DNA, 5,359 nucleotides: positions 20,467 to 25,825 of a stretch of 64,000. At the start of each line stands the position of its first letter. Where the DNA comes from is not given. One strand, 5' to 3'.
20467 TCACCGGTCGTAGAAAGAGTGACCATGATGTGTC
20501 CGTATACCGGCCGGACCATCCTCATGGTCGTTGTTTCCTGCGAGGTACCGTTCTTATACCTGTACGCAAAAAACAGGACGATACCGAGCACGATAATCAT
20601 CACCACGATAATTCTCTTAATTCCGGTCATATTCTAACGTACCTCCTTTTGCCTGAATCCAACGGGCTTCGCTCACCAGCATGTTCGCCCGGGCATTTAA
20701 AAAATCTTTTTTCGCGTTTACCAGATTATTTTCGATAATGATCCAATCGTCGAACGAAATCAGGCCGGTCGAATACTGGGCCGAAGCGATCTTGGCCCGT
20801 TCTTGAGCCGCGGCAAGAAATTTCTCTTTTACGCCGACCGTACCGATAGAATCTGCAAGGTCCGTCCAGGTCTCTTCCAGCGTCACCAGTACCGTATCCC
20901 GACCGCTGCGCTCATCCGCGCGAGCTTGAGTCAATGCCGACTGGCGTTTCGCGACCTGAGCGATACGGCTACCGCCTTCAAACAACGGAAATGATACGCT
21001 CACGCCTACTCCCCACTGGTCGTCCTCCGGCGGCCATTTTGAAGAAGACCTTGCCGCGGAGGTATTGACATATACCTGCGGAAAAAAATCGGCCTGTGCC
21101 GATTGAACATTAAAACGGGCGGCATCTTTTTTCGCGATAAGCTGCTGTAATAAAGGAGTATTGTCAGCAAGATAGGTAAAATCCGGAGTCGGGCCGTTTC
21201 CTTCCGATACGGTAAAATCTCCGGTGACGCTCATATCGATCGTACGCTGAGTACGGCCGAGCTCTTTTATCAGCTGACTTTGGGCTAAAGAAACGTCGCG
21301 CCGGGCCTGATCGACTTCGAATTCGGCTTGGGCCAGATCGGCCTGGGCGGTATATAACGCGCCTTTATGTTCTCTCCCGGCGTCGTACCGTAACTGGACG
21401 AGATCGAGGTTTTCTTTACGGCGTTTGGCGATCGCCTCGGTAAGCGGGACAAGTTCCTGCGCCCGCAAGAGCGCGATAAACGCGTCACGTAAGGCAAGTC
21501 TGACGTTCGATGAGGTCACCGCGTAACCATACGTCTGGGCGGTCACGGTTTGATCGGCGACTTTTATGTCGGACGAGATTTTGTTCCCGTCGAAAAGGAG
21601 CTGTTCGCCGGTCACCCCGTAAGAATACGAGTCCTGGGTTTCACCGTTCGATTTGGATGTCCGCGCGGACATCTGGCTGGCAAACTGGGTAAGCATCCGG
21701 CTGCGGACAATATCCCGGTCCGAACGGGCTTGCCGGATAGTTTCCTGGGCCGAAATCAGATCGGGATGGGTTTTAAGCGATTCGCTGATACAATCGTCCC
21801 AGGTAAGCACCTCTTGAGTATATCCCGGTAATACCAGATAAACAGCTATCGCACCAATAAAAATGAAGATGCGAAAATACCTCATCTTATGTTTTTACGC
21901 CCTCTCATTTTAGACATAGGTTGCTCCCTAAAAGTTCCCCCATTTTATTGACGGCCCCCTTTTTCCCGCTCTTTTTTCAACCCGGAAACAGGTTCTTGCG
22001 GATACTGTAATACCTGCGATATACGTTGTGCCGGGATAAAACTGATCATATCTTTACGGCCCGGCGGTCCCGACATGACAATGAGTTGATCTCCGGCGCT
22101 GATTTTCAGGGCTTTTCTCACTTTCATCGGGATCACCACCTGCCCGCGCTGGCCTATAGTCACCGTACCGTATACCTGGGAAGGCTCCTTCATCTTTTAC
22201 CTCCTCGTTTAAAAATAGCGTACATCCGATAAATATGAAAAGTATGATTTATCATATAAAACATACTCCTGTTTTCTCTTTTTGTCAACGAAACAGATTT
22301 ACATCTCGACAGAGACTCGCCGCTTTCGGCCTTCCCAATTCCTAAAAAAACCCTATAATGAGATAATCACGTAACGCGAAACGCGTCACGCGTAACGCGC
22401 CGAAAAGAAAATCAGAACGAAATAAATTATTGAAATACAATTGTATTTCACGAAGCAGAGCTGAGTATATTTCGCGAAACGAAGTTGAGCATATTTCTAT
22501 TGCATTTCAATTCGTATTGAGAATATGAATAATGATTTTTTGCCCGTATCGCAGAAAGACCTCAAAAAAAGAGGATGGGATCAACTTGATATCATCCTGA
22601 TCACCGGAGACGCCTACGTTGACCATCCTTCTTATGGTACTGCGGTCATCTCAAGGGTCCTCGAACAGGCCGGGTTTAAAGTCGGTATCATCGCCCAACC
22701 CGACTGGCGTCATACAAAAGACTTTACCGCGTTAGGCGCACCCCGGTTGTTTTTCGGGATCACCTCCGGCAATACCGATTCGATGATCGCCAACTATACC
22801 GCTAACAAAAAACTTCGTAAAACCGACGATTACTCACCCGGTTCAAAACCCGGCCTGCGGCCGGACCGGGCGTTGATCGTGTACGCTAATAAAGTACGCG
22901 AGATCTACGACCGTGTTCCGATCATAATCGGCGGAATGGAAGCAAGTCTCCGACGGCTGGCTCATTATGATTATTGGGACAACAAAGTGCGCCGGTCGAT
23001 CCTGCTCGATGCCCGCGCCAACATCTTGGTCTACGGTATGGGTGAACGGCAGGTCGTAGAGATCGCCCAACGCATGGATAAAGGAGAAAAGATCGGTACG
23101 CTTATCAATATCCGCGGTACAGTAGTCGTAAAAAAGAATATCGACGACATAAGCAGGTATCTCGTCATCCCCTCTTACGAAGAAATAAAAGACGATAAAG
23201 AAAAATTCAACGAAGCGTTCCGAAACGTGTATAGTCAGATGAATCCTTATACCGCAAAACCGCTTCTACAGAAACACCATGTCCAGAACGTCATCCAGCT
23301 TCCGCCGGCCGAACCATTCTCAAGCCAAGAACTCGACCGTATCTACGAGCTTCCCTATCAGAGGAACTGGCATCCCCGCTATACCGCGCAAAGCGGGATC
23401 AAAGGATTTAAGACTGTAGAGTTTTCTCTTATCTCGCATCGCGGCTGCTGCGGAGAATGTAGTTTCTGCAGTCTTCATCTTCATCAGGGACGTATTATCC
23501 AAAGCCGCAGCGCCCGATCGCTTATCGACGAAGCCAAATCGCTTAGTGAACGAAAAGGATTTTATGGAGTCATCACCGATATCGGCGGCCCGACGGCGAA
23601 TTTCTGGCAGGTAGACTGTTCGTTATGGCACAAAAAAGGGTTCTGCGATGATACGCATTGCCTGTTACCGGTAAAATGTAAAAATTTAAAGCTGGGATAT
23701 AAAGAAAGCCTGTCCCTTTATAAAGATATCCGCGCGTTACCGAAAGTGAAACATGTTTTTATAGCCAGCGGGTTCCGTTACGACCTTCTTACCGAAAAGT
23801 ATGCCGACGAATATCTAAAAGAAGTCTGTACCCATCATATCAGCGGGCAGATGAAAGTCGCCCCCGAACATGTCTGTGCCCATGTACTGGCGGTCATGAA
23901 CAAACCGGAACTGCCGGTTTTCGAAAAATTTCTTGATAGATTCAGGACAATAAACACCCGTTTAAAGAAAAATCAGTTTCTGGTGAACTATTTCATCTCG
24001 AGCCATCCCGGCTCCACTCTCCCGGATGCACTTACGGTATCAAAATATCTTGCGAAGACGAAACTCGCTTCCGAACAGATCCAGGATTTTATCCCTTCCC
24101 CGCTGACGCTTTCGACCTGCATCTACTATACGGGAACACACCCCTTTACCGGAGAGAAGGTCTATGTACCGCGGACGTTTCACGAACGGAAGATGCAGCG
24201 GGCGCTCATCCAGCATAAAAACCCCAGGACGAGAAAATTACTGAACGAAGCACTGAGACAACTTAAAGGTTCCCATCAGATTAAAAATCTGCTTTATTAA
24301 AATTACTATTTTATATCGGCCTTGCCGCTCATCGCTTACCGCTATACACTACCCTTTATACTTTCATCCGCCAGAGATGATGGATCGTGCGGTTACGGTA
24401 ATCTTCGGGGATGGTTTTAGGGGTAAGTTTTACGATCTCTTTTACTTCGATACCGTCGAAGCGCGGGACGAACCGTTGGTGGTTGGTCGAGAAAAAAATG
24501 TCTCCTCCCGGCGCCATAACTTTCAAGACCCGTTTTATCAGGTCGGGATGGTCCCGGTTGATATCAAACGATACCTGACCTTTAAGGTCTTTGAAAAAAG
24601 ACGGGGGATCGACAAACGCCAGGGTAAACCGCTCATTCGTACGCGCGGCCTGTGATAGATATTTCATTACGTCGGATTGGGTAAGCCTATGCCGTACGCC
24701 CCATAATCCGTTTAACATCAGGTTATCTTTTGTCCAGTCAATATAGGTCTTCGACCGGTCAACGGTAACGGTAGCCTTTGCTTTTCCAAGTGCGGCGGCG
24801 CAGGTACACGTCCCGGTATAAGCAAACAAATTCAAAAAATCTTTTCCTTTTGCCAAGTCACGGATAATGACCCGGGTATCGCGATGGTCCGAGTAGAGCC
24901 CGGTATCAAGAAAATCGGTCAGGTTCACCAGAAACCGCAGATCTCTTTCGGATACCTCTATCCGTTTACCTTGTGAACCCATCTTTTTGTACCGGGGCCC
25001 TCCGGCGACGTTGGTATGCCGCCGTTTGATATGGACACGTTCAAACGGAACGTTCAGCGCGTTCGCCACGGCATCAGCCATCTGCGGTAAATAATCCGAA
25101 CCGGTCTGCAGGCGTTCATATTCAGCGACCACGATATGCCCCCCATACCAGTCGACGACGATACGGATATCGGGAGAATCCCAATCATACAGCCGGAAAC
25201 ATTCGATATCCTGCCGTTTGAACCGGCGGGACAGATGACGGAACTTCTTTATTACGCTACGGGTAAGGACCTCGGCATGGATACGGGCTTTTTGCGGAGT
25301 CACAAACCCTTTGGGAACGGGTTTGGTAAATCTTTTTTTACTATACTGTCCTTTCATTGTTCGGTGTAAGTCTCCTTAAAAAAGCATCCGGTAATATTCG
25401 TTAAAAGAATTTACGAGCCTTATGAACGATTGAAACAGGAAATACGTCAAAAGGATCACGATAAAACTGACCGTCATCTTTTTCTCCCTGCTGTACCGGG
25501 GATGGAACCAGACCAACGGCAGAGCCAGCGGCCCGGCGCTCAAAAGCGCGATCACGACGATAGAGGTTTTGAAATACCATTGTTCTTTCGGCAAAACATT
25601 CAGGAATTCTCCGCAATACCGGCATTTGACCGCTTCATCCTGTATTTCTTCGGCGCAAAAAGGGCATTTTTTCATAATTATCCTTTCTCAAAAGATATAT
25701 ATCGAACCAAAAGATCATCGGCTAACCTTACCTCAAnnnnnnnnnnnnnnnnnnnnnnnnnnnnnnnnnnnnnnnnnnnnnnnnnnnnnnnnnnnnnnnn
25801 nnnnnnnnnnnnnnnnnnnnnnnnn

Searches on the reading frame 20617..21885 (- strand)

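Call 4: search_protein_families(library=pfam, proteins=[window:20617-21885:-])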
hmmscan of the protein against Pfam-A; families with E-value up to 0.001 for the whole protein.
window:20617-21885:- (422 aa): 1 family
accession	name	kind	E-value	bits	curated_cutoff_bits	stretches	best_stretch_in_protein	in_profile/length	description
PF02321.23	OEP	-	2.3e-55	187.8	22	2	240-414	9-187/187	Outer membrane efflux protein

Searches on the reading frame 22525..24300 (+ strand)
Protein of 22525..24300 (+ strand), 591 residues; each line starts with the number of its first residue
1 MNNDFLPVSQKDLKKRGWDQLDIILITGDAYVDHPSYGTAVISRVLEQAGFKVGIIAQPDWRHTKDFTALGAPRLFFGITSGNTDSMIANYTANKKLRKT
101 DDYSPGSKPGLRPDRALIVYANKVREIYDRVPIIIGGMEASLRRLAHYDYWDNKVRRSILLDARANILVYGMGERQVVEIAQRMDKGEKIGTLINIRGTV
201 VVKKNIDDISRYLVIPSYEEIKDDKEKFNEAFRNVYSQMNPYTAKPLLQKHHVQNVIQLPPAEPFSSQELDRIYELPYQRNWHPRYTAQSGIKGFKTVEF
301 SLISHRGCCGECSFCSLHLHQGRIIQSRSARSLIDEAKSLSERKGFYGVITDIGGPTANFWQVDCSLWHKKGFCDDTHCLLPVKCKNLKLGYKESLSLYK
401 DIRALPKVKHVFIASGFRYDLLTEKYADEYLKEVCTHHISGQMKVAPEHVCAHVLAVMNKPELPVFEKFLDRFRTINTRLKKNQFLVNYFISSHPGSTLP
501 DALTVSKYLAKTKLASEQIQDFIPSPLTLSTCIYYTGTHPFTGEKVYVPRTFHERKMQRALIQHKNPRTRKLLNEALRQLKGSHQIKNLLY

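Call 4: search_protein_families(library=pfam, proteins=[window:22525-24300:+])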
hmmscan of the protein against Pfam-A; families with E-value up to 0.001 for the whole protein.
window:22525-24300:+ (591 aa): 3 families
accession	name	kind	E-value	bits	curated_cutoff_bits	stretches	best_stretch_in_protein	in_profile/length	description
PF08497.15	Radical_SAM_N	-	5.2e-133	443.4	25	1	5-301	1-301/301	Radical SAM N-terminal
PF11842.13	DUF3362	-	1.4e-14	55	27.6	1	517-579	1-68/151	Domain of unknown function (DUF3362)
PF04055.27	Radical_SAM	-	9.1e-06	26.4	29.5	1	303-459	2-121/166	Radical SAM superfamily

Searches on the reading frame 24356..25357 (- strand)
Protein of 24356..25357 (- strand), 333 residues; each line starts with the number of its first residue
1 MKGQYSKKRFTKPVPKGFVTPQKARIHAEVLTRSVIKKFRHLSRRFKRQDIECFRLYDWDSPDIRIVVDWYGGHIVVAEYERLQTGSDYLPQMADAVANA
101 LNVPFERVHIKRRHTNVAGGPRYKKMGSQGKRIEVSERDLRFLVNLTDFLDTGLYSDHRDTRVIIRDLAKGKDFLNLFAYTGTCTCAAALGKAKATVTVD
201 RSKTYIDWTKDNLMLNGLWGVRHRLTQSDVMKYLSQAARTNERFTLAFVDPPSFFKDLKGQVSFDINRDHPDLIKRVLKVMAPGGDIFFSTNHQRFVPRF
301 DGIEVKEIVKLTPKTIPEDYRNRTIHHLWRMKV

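Call 4: search_protein_families(library=pfam, proteins=[window:24356-25357:-])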
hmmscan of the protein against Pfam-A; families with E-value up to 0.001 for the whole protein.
window:24356-25357:- (333 aa): 2 families
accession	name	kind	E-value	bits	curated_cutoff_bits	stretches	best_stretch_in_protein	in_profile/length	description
PF10672.15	Methyltrans_SAM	-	6.4e-22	78.6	27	1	65-300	16-247/286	S-adenosylmethionine-dependent methyltransferase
PF03602.21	Cons_hypoth95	-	4.4e-07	30.2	24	1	167-253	38-123/182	Conserved hypothetical protein 95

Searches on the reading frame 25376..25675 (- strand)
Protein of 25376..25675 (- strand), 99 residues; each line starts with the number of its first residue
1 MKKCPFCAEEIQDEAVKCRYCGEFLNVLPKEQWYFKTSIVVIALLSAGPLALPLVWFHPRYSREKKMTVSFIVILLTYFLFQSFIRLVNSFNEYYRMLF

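Call 4: search_protein_families(library=pfam, proteins=[window:25376-25675:-])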
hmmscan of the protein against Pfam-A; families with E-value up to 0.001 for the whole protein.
window:25376-25675:- (99 aa): 2 families
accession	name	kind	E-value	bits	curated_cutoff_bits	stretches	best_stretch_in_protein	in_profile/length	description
PF13248.11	Zn_ribbon_3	-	2.1e-05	24.2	27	1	1-23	2-24/26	zinc-ribbon domain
PF13240.11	Zn_Ribbon_1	-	7.9e-05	22.8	25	1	3-22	1-20/23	zinc-ribbon domain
